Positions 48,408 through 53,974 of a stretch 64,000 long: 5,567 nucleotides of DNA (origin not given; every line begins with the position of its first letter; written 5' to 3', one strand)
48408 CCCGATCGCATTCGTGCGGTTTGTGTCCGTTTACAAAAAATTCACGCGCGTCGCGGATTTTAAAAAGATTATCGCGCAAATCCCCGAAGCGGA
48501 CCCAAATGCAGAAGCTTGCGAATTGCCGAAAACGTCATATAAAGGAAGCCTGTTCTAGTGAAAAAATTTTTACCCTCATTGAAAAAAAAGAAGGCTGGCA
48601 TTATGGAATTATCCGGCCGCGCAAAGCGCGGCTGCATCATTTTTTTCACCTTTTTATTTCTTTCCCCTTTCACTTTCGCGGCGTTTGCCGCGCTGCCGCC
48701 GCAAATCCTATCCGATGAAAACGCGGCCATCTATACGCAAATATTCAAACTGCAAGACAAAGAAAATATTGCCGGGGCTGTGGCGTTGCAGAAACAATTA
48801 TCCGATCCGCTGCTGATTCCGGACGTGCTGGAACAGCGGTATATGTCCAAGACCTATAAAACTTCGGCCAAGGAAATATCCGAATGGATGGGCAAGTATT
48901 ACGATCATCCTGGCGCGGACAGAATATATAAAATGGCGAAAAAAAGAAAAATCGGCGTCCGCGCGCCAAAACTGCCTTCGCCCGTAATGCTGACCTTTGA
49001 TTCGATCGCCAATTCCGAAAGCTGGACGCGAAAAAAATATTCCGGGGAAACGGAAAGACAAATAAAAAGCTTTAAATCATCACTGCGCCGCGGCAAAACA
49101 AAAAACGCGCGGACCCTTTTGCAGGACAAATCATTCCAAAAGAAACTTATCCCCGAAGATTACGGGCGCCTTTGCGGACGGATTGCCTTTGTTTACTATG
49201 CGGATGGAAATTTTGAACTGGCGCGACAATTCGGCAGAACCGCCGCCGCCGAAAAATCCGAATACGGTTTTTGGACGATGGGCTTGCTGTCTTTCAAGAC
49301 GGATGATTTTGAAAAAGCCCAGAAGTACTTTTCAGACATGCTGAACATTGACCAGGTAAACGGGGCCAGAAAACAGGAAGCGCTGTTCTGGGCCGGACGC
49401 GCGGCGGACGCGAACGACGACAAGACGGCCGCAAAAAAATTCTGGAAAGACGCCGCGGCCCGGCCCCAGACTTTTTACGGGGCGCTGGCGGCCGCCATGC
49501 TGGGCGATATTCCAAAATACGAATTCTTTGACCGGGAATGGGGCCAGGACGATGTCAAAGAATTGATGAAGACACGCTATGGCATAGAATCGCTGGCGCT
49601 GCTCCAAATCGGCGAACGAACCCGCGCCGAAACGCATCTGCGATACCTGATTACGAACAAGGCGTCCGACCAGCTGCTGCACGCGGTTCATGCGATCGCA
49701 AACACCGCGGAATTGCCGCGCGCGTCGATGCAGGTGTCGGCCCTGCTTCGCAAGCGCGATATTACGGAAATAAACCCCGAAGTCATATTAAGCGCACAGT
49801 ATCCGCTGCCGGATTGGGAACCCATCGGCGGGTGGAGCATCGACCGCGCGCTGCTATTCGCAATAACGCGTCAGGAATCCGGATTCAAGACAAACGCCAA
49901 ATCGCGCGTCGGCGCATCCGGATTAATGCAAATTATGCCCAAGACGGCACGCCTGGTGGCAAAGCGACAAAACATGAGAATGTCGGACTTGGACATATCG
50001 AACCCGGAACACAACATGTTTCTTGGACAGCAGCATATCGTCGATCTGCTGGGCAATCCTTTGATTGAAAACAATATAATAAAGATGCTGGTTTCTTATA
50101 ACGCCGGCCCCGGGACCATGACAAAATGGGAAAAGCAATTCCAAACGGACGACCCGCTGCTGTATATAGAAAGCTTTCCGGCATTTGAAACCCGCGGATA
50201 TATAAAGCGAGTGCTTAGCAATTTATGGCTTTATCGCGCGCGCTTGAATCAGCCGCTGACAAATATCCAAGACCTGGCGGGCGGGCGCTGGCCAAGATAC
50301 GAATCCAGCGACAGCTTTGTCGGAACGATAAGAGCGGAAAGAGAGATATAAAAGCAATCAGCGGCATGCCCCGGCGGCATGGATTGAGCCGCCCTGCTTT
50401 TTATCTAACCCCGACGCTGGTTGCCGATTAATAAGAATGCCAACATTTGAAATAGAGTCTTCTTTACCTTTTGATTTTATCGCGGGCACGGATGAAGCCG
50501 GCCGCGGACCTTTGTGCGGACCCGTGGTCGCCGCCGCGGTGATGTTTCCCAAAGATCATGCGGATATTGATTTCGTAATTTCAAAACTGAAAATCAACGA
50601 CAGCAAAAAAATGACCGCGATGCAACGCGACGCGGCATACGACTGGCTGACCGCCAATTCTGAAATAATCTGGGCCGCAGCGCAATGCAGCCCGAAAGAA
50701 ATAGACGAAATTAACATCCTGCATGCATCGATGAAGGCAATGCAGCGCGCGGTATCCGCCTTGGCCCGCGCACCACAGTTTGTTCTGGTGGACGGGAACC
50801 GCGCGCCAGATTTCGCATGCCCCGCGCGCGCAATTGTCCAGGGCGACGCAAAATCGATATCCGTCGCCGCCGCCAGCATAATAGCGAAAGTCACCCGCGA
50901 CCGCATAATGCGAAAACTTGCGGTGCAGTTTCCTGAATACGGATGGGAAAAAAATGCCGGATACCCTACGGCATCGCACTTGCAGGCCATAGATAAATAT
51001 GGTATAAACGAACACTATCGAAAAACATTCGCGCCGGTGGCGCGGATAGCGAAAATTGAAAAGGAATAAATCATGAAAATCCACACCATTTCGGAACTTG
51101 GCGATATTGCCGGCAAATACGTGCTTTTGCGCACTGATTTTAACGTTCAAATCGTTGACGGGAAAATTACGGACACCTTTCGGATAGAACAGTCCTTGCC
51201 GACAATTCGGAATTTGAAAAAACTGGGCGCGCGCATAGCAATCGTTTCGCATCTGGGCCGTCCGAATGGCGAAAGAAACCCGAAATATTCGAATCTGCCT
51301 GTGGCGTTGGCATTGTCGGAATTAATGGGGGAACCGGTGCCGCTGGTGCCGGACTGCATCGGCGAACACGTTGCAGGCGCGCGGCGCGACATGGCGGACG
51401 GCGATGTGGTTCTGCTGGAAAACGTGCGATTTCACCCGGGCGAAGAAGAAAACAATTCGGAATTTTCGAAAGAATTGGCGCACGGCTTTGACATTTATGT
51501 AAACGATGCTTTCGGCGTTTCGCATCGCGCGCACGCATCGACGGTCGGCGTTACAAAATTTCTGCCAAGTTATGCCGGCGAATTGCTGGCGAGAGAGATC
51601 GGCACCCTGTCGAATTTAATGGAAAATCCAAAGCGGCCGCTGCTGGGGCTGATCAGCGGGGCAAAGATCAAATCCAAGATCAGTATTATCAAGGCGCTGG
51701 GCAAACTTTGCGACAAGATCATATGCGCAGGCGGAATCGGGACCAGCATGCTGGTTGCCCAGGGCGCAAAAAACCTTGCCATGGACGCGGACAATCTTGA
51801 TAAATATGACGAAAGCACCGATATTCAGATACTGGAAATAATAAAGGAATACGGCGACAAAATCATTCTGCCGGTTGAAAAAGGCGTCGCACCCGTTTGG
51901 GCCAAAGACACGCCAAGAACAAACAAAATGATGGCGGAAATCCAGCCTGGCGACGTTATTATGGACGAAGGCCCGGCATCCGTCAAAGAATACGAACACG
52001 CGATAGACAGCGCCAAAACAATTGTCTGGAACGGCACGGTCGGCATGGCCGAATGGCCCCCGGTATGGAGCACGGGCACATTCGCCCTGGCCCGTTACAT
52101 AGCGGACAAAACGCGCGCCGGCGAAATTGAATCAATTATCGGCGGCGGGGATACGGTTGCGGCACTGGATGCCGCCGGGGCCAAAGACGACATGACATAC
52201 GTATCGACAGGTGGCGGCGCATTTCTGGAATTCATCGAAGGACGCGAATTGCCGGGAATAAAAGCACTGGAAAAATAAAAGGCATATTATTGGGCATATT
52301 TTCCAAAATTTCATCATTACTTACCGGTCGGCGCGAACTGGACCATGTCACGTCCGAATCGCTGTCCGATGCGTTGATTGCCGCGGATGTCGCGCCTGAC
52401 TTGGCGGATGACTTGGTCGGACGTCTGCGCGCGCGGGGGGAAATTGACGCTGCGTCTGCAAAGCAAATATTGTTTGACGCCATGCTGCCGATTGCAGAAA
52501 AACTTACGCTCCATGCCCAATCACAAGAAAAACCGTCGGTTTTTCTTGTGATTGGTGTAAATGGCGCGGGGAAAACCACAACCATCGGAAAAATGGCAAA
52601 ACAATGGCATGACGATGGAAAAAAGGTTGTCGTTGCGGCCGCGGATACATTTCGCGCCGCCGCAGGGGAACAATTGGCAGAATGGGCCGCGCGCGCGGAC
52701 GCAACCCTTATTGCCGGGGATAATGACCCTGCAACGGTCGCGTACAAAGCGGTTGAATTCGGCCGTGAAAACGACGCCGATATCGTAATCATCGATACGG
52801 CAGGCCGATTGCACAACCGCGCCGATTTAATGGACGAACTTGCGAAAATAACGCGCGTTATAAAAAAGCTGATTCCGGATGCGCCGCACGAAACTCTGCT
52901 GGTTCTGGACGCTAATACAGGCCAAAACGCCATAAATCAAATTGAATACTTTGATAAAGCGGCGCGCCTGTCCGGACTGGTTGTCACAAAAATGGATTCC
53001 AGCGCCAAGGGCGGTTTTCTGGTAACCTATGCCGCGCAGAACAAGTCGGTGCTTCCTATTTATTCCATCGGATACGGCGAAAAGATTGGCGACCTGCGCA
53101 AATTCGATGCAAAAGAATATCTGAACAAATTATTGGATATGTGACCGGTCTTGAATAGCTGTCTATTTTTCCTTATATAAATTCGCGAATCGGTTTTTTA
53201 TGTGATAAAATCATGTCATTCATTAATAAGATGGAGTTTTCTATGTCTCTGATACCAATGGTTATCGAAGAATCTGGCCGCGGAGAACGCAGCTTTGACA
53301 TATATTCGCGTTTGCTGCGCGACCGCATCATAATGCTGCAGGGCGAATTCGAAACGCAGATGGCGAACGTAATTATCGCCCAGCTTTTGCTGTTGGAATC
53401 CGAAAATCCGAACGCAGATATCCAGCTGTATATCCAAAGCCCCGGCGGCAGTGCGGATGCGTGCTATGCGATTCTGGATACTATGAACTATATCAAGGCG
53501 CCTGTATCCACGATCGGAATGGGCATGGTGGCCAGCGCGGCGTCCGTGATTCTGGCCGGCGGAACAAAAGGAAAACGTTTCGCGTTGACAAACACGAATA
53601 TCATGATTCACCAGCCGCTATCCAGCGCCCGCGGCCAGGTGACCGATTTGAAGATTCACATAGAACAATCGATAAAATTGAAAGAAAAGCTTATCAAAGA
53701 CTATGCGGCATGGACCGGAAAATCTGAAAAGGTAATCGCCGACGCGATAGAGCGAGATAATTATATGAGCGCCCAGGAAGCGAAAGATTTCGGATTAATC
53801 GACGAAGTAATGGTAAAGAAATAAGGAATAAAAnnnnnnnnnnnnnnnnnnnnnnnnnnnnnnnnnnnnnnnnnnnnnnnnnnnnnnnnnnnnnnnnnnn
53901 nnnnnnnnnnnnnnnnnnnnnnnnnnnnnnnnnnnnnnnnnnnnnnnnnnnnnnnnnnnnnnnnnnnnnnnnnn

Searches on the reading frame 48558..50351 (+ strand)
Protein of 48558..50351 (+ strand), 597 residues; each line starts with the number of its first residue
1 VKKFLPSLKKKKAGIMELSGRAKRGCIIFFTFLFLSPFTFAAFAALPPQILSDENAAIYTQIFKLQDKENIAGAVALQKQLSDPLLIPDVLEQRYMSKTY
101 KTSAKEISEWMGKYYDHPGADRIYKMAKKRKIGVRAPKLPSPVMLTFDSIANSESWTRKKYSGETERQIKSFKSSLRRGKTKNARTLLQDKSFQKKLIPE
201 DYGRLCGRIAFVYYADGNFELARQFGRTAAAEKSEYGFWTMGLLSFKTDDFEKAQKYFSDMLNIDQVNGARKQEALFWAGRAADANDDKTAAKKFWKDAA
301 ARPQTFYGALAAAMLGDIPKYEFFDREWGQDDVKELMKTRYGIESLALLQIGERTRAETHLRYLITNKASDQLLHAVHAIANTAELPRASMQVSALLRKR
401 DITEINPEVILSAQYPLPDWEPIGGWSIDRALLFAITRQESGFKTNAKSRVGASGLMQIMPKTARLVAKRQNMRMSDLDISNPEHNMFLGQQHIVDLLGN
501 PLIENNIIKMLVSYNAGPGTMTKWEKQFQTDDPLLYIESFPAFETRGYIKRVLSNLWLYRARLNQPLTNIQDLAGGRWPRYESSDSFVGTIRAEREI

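Call 106: search_protein_families(library=pfam, proteins=[window:48558-50351:+], max_evalue=0.0001)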
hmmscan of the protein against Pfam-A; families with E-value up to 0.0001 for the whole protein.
window:48558-50351:+ (597 aa): 1 family
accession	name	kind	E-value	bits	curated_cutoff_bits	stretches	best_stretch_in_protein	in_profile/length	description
PF01464.25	SLT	-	1.1e-24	86.7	21.3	1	426-532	10-112/117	Transglycosylase SLT domain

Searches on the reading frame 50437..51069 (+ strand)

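Call 106: search_protein_families(library=pfam, proteins=[window:50437-51069:+], max_evalue=0.0001)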
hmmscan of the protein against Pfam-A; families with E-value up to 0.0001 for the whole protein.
window:50437-51069:+ (210 aa): 1 family
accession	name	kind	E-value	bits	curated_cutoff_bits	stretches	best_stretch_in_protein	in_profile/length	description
PF01351.25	RNase_HII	-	1.2e-40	140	25.8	1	16-199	1-197/199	Ribonuclease HII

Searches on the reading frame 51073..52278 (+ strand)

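Call 106: search_protein_families(library=pfam, proteins=[window:51073-52278:+], max_evalue=0.0001)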
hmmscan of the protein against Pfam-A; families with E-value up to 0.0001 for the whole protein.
window:51073-52278:+ (401 aa): 1 family
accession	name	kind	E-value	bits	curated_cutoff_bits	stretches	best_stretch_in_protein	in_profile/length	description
PF00162.24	PGK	-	1.2e-119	400.2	27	1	11-391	5-379/379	Phosphoglycerate kinase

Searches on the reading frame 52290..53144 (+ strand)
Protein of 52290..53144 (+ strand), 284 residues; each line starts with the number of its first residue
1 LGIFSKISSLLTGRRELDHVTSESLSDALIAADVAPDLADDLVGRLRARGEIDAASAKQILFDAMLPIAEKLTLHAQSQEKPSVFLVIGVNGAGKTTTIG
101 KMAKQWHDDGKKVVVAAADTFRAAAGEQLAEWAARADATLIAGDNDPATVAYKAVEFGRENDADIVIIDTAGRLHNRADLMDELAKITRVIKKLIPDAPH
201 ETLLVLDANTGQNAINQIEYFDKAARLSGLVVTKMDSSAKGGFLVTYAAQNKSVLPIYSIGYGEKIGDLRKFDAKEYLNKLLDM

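Call 106: search_protein_families(library=pfam, proteins=[window:52290-53144:+], max_evalue=0.0001)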
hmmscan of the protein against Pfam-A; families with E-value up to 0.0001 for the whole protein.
window:52290-53144:+ (284 aa): 7 families
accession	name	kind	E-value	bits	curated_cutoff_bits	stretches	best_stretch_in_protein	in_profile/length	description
PF00448.28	SRP54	-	1.9e-65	220.6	22.7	1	82-282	1-195/196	SRP54-type protein, GTPase domain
PF13604.12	AAA_30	-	1.3e-08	35.3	27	1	81-177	17-103/191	AAA domain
PF02881.24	SRP54_N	-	3.5e-07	30.8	22.4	1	4-64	2-74/75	SRP54-type protein, helical bundle domain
PF25199.1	nSTAND_NTPase5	-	1.4e-06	28.7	34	1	68-141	28-100/145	Novel STAND NTPase 5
PF06414.18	Zeta_toxin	-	7.2e-06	26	22.3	1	76-167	10-100/199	Zeta toxin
PF13245.12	AAA_19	-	2.5e-05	24.9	25.1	1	79-175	8-103/134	AAA domain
PF13191.12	AAA_16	-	5.3e-05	24.2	32.6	1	77-207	19-139/167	AAA ATPase domain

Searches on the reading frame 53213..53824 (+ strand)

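Call 106: search_protein_families(library=pfam, proteins=[window:53213-53824:+], max_evalue=0.0001)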
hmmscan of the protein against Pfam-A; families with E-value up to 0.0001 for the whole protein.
window:53213-53824:+ (203 aa): 1 family
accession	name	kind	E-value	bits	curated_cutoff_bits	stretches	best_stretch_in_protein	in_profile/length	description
PF00574.28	CLP_protease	-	7.9e-71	238.1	20.2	1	23-202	2-181/182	Clp protease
